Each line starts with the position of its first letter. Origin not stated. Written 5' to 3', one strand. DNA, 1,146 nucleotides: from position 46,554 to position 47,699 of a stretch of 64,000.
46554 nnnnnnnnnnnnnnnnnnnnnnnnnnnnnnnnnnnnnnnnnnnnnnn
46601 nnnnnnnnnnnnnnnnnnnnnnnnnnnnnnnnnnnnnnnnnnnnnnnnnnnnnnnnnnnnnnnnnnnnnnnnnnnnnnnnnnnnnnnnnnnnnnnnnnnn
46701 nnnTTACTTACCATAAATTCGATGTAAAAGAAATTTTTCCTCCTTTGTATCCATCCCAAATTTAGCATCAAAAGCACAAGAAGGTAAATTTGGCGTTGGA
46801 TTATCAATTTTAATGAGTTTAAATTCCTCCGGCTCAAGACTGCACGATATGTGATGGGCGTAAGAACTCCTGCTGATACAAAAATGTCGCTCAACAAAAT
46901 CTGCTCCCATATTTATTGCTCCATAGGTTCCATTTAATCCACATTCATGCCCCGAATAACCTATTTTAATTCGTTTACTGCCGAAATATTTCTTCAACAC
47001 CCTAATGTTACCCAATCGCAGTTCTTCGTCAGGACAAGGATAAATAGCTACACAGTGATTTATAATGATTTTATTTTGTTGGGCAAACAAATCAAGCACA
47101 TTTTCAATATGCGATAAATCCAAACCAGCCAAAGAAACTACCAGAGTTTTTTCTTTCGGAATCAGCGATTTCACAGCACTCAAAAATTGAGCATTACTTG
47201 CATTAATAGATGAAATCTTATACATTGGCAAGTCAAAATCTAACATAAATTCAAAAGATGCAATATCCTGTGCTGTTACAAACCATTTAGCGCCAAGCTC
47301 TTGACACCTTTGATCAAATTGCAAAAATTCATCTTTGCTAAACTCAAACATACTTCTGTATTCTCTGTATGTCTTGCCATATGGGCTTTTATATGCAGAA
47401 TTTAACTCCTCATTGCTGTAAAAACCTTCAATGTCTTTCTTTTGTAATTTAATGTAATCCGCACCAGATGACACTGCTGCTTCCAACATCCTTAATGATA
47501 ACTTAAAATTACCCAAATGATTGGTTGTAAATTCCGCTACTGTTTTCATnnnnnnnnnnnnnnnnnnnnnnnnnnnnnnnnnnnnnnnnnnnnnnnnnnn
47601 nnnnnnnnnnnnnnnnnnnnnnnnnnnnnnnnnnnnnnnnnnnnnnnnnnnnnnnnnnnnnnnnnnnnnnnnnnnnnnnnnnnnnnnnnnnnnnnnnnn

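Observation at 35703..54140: AT-rich glycan-synthesis and glycan-modification island lacking any flippase, polymerase or exporter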

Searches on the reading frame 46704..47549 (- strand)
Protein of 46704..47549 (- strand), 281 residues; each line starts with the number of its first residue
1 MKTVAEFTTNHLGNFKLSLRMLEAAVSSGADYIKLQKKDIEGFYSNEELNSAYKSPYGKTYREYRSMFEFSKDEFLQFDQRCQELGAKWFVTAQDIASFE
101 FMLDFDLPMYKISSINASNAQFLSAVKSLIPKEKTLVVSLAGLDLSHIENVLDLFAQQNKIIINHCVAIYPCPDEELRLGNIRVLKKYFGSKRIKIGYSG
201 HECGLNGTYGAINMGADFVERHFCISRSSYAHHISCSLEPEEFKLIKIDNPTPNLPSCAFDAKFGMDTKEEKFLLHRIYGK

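Call 5: search_protein_families(library=pfam, max_evalue=0.01, proteins=[window:46704-47549:-])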
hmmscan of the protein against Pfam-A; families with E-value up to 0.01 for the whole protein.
window:46704-47549:- (281 aa): 1 family
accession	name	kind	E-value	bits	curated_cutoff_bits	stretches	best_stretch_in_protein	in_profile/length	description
PF03102.20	NeuB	-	7.6e-46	157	22.1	1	21-245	1-224/241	NeuB family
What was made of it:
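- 46704..47549 (-): NeuB-domain PEP-condensing ulosonic acid synthase without a SAF domain (281 aa). PF03102, E = 7.6e-46 (call 5).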

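Call 15: search_protein_families(library=ncbifam, max_evalue=0.01, proteins=[window:46704-47549:-])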
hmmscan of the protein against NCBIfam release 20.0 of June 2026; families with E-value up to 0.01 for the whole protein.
window:46704-47549:- (281 aa): 2 families
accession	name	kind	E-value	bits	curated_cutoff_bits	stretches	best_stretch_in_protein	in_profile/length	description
TIGR03569.1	NeuB_NnaB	equivalog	1.8e-41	142.3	399.65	1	4-245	4-246/329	N-acetylneuraminate synthase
TIGR03586.1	PseI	equivalog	4.8e-32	111.4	340.25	1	3-247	4-247/327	pseudaminic acid synthase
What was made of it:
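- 46704..47549 (-): NeuB 142 bits against a cut-off of 400; PseI 111 against 340 (call 15).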

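Call 28: find_homologous_proteins(query=window:46704-47549:-, max_evalue=0.00001)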
Query window:46704-47549:- (281 aa): 359 proteins with E <= 0.00001 among 785 candidates; the best 120 are listed.
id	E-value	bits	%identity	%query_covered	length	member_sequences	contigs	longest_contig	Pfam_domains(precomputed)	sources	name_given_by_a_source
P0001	2.0e-187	639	100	100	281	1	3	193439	PF03102.21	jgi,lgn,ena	-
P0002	3.4e-98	346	56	99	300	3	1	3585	PF03102.21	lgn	-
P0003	9.4e-97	342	54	99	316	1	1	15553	PF03102.21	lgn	-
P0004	2.0e-95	337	53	100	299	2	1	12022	PF03102.21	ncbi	ncbi:MAG: N-acetylneuraminate synthase family protein [Geminicoccaceae bacterium]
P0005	6.0e-95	336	55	100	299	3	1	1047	PF03102.21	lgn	-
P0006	1.1e-94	335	53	100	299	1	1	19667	PF03102.21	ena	-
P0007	1.2e-94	335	54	100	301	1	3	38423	PF03102.21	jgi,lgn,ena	-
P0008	1.3e-94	335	53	100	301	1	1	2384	PF03102.21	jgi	-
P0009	1.5e-94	335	53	100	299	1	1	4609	PF03102.21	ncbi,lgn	ncbi:MAG: N-acetylneuraminate synthase family protein [Pseudomonadota bacterium]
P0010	2.0e-94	334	52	100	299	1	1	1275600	PF03102.21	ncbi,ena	-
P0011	2.1e-94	334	53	100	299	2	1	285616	PF03102.21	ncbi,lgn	-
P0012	6.0e-94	333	52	100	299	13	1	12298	PF03102.21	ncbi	ncbi:MAG: N-acetylneuraminate synthase family protein [Pseudomonadota bacterium]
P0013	9.3e-94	332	56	99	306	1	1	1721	PF03102.21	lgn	-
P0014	9.8e-94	332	55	99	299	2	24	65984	PF03102.21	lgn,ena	-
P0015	9.9e-94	332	53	99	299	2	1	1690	PF03102.21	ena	-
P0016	1.4e-93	331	54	98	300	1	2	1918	PF03102.21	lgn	-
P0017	1.5e-93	331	52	99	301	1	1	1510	PF03102.21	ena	-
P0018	1.7e-93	331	53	100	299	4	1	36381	PF03102.21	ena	-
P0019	2.1e-93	331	53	100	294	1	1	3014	PF03102.21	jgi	jgi:N-acetylneuraminate synthase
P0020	2.2e-93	331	52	99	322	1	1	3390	PF03102.21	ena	-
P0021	4.1e-93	330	52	100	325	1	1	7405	PF03102.21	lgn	-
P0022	4.6e-93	330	53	99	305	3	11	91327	PF03102.21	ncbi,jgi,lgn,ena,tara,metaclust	tara:strand:- start:105 stop:1022 length:918 start_codon:yes stop_codon:yes gene_type:complete|metac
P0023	5.4e-93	329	53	99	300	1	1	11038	PF03102.21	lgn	-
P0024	5.6e-93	329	53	100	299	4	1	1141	PF03102.21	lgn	-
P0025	7.1e-93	329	53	100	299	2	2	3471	PF03102.21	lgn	-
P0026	8.2e-93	329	56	99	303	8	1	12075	PF03102.21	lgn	-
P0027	1.0e-92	328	51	99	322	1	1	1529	PF03102.21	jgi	-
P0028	1.1e-92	328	53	100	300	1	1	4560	PF03102.21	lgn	-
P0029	1.2e-92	328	52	99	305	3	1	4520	PF03102.21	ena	-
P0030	1.3e-92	328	52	99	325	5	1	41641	PF03102.21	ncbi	ncbi:MAG: N-acetylneuraminate synthase family protein [Burkholderiaceae bacterium]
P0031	1.6e-92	328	52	100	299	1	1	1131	PF03102.21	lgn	-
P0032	1.8e-92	328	53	99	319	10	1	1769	PF03102.21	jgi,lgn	jgi:N-acetylneuraminate synthase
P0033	1.9e-92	328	52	100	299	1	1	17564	PF03102.21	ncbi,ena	-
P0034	1.9e-92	328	53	99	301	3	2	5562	PF03102.21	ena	-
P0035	1.9e-92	328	53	100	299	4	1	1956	PF03102.21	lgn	-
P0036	2.0e-92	328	55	99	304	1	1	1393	PF03102.21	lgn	-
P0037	2.6e-92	327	52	99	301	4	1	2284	PF03102.21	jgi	jgi:sialic acid synthase SpsE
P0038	2.7e-92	327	52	100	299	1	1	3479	PF03102.21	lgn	-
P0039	3.2e-92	327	52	100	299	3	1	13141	PF03102.21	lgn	-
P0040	3.7e-92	327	53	99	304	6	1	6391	PF03102.21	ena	-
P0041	3.9e-92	327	52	100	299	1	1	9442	PF03102.21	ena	-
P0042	4.3e-92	326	52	100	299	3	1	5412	PF03102.21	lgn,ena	-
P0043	4.8e-92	326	52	100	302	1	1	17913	PF03102.21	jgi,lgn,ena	-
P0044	5.2e-92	326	52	99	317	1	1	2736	PF03102.21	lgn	-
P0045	5.8e-92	326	52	100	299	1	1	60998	PF03102.21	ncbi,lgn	-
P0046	8.8e-92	325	52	100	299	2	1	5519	PF03102.21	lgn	-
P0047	9.6e-92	325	52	100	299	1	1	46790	PF03102.21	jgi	-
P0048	9.6e-92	325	52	100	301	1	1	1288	PF03102.21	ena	-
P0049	9.8e-92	325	53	99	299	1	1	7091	PF03102.21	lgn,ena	-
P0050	9.9e-92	325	52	100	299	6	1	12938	PF03102.21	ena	-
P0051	1.1e-91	325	52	99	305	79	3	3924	PF03102.21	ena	-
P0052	1.2e-91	325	52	100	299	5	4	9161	PF03102.21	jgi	jgi:N-acetylneuraminate synthase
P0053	1.2e-91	325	53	99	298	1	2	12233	PF03102.21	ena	-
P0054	1.4e-91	325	51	99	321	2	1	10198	PF03102.21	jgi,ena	-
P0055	1.9e-91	324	51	100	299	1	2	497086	PF03102.21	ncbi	ncbi:MAG: N-acetylneuraminate synthase family protein [Pseudomonadota bacterium]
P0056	2.0e-91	324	53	100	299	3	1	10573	PF03102.21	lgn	-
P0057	2.3e-91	324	52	99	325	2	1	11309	PF03102.21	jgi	jgi:N-acetylneuraminate synthase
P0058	2.4e-91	324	53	99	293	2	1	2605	PF03102.21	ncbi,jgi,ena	-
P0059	2.6e-91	324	52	99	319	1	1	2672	PF03102.21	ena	-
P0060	2.7e-91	324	51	100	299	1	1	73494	PF03102.21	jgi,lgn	jgi:N-acetylneuraminate synthase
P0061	3.5e-91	323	52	100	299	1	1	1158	PF03102.21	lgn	-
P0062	3.8e-91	323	53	100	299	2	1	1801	PF03102.21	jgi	jgi:N-acetylneuraminate synthase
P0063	4.0e-91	323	50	99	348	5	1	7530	PF03102.21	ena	-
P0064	4.1e-91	323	52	99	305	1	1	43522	PF03102.21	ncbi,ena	-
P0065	6.5e-91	323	51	99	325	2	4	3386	PF03102.21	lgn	-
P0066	7.1e-91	322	52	99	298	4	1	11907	PF03102.21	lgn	-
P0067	7.1e-91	322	51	99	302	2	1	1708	PF03102.21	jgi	jgi:sialic acid synthase SpsE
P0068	8.7e-91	322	52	99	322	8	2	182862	PF03102.21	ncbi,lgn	-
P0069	9.0e-91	322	52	99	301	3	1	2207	PF03102.21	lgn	-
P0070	9.6e-91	322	50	99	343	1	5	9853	PF03102.21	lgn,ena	-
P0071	1.0e-90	322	51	100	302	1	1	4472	PF03102.21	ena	-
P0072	1.6e-90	321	51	100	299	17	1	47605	PF03102.21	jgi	-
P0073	1.6e-90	321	51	100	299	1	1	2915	PF03102.21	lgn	-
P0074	1.7e-90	321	52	99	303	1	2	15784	PF03102.21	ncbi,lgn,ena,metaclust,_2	metaclust:\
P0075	2.0e-90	321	50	100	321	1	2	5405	PF03102.21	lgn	-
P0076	2.1e-90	321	51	99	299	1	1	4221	PF03102.21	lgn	-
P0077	2.7e-90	321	52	99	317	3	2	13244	PF03102.21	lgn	-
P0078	2.9e-90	320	52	99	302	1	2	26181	PF03102.21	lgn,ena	-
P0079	3.4e-90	320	53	99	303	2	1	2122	PF03102.21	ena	-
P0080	3.5e-90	320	51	100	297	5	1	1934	PF03102.21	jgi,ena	-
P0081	3.6e-90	320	53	100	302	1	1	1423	PF03102.21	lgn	-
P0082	4.0e-90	320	52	99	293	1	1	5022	PF03102.21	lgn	-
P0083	4.2e-90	320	51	99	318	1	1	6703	PF03102.21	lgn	-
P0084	4.5e-90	320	53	99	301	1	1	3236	PF03102.21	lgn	-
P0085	4.9e-90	320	53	100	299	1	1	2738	PF03102.21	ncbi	ncbi:MAG: N-acetylneuraminate synthase family protein [Geminicoccaceae bacterium]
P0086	5.0e-90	320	52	99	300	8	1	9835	PF03102.21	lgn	-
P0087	5.4e-90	320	52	99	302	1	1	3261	PF03102.21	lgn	-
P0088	5.8e-90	319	51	99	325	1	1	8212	PF03102.21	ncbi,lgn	-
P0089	6.2e-90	319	52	99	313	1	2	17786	PF03102.21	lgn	-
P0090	6.2e-90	319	50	100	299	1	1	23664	PF03102.21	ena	-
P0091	6.4e-90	319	53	99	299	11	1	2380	PF03102.21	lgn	-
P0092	8.2e-90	319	51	99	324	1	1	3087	PF03102.21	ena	-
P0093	9.2e-90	319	50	99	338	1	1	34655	PF03102.21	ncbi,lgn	-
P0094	1.1e-89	319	49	100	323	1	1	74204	PF03102.21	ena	-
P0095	1.5e-89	318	51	100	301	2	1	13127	PF03102.21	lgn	-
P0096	2.0e-89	318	53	100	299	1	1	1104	PF03102.21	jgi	jgi:N-acetylneuraminate synthase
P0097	2.1e-89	318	50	99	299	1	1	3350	PF03102.21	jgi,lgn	jgi:sialic acid synthase SpsE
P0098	2.2e-89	318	50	99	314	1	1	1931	PF03102.21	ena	-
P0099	2.5e-89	317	50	99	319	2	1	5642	PF03102.21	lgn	-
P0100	2.6e-89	317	52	99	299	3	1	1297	PF03102.21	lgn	-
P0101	2.6e-89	317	52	99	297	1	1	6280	PF03102.21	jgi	jgi:N-acetylneuraminate synthase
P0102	3.5e-89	317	51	100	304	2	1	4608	PF03102.21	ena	-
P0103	3.6e-89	317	49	99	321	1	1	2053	PF03102.21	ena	-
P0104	3.7e-89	317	51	99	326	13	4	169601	PF03102.21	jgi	jgi:N-acetylneuraminate synthase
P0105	3.9e-89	317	51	99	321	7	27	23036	PF03102.21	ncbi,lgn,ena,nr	ncbi:MAG TPA: N-acetylneuraminate synthase family protein [Polyangiaceae bacterium]|nr:N-acetylneura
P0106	5.4e-89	316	52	99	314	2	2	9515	PF03102.21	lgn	-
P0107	5.8e-89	316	50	99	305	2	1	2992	PF03102.21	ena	-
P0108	7.2e-89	316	51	98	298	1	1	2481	PF03102.21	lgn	-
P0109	9.4e-89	316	51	99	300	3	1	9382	PF03102.21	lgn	-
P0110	9.7e-89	315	51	99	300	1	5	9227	PF03102.21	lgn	-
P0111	1.3e-88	315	50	99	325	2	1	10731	PF03102.21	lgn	-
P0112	1.3e-88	315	49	100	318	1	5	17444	PF03102.21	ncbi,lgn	-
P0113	1.8e-88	315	50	100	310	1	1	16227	PF03102.21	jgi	jgi:N-acetylneuraminate synthase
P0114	1.9e-88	315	49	99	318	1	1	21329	PF03102.21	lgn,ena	-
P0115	1.9e-88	314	50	100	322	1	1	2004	PF03102.21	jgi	jgi:N-acetylneuraminate synthase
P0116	2.2e-88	314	50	100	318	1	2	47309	PF03102.21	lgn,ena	-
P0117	2.4e-88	314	49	100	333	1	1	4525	PF03102.21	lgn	-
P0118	3.7e-88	314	50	100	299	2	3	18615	PF03102.21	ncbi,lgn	-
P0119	3.9e-88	313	49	99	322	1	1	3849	PF03102.21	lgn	-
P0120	3.9e-88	313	51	100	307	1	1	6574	PF03102.21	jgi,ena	-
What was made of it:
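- The closest homologues of the NeuB-like gene are bacterial, at 50-56% identity (call 28).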

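Call 29: find_encoding_contigs(protein=P0010, flank=8000, max_places=2)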
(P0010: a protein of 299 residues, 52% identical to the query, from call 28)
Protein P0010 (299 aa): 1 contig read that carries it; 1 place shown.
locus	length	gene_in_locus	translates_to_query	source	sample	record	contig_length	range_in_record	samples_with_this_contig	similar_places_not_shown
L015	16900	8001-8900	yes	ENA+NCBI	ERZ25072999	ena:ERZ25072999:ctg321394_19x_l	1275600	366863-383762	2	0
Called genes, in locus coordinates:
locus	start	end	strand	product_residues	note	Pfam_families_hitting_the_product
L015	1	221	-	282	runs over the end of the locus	PF00581:Rhodanese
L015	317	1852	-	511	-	-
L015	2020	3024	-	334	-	PF00291:PALP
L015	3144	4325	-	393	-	PF01207:Dus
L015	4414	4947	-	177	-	PF16694:Cytochrome_P460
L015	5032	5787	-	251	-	PF05050:Methyltransf_21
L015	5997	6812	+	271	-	PF00106:adh_short, PF13561:adh_short_C2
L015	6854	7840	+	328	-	-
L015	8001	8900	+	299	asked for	PF03102:NeuB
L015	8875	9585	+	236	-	PF02348:CTP_transf_3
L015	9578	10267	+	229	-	PF00300:His_Phos_1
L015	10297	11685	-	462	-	PF00512:HisKA, PF02518:HATPase_c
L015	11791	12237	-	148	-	-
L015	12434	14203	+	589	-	PF01011:PQQ, PF13360:PQQ_2, PF13570:Beta-prop_ACSF4 (faint), PF01011:PQQ, PF13360:PQQ_2 (weak)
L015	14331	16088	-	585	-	PF20142:Scaffold, PF01471:PG_binding_1, PF03734:YkuD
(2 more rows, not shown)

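Call 30: find_encoding_contigs(protein=P0007, flank=10000, max_places=2)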
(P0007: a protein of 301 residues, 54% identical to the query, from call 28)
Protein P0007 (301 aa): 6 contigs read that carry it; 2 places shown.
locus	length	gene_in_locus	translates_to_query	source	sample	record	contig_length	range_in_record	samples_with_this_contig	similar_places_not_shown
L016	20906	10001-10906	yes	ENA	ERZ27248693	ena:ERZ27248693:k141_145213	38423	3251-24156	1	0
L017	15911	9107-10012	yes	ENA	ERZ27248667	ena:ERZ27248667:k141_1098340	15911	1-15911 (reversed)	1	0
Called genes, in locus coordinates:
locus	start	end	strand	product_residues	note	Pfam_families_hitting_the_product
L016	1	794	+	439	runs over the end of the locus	PF13638:PIN_4, PF02562:PhoH, PF13604:AAA_30 (weak), PF13245:AAA_19 (weak)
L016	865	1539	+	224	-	-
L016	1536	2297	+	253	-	PF12705:PDDEXK_1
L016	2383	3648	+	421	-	PF20706:GT4-conflict, PF00534:Glycos_transf_1, PF13692:Glyco_trans_1_4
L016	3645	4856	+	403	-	-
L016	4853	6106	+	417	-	PF00534:Glycos_transf_1 (faint)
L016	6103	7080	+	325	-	PF01370:Epimerase, PF04321:RmlD_sub_bind, PF16363:GDP_Man_Dehyd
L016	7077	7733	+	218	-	PF05050:Methyltransf_21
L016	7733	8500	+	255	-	PF01973:MptE-like (faint)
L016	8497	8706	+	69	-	PF02348:CTP_transf_3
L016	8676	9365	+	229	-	PF02348:CTP_transf_3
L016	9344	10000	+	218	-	PF03737:RraA-like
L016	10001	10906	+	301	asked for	PF03102:NeuB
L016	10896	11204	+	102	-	-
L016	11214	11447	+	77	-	-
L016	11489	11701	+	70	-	-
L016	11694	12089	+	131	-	-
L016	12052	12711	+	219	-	-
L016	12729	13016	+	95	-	-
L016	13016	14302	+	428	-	-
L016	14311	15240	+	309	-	-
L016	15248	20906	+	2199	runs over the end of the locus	-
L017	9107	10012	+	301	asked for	PF03102:NeuB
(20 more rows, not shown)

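Call 35: search_dna_similar(query=window:46704-47549:-, collection=phages, mode=protein, max_rows=25)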
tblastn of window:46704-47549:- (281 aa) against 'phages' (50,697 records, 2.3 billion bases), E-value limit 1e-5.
Records with a match: 3; places in all: 3; records where one place covers at least 80% of the query: 3.
Best place of each record, by identity: <60% 3.
By first word of the organism name: uncultured 1; Marine 1; Moritella 1.
By host as written in the record: - 2; Salmo salar 1.
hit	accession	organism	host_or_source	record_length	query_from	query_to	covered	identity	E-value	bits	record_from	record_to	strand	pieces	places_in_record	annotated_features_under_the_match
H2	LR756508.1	uncultured phage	metagenomic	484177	4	247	87%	30.5%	7e-29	121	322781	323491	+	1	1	record has no annotation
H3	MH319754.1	Marine virus AG-345-L05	single cell amplified by WGA-X; seawater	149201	1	239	85%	24.9%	2e-18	91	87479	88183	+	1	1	record has no annotation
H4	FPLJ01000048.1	Moritella viscosa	Salmo salar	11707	3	242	85%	24.5%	5e-14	77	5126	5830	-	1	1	Sialic acid synthase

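Call 37: get_annotated_region(hit=H2, flank=20000)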
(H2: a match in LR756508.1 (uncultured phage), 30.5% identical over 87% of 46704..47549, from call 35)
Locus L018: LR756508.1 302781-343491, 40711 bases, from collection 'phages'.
description: uncultured phage genome assembly, chromosome: 1.
organism: uncultured phage (NCBI taxid 278008)
taxonomy: Viruses; environmental samples
host: -; source: metagenomic; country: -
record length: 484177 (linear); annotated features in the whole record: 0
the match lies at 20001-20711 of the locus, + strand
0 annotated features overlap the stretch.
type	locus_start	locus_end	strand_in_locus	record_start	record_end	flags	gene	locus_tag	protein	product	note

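Call 38: get_annotated_region(hit=H3, flank=20000)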
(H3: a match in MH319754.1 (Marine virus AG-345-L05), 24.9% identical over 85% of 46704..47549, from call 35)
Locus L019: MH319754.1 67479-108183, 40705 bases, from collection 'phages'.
description: Marine virus AG-345-L05 Ga0172272_11 genomic sequence.
organism: Marine virus AG-345-L05 (NCBI taxid 2162690)
taxonomy: Viruses; Duplodnaviria; Heunggongvirae; Uroviricota; Caudoviricetes; Kyanoviridae
host: -; source: single cell amplified by WGA-X; seawater; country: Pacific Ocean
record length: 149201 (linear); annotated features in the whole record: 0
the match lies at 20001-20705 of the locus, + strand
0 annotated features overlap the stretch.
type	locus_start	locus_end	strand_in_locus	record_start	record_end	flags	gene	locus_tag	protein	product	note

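Call 85: find_related_loci(query=A6, collection=viral_contigs, flank=10000)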
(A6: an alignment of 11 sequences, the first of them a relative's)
Query A6 (281 aa) in viral_contigs; peptide patterns used: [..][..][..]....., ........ (x = any residue, [..] = any of these).
35 stretches matched a pattern; 14 encode a relative of the query (tblastn E <= 1e-3); 14 distinct loci.
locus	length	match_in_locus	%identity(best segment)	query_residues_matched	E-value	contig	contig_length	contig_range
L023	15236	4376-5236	53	2-280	2e-99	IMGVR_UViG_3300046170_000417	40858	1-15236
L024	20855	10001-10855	52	4-280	2e-99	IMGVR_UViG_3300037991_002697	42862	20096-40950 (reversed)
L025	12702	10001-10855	51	4-280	7e-97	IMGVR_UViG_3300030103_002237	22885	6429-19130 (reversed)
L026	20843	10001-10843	49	4-280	2e-87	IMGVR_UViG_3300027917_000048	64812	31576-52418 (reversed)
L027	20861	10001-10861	47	1-280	2e-87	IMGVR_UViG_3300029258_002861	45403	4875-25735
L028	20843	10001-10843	48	4-280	6e-87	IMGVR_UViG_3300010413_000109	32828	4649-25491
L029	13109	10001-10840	46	1-281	5e-82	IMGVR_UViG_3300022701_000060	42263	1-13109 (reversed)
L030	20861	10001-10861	45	1-280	1e-81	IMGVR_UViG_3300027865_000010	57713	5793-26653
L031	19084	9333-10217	45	1-281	4e-81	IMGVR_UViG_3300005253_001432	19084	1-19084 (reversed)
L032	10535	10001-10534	48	4-182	6e-56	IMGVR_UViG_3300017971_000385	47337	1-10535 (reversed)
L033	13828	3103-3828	32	4-249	1e-43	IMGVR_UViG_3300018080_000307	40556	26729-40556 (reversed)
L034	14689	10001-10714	34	4-246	1e-41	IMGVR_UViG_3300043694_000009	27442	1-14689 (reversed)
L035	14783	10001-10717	27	4-244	4e-23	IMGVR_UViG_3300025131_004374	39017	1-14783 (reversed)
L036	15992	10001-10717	20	3-244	3e-10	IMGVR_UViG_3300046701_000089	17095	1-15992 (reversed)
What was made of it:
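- The NeuB-like gene has relatives in 14 IMG/VR viral contigs (call 85).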
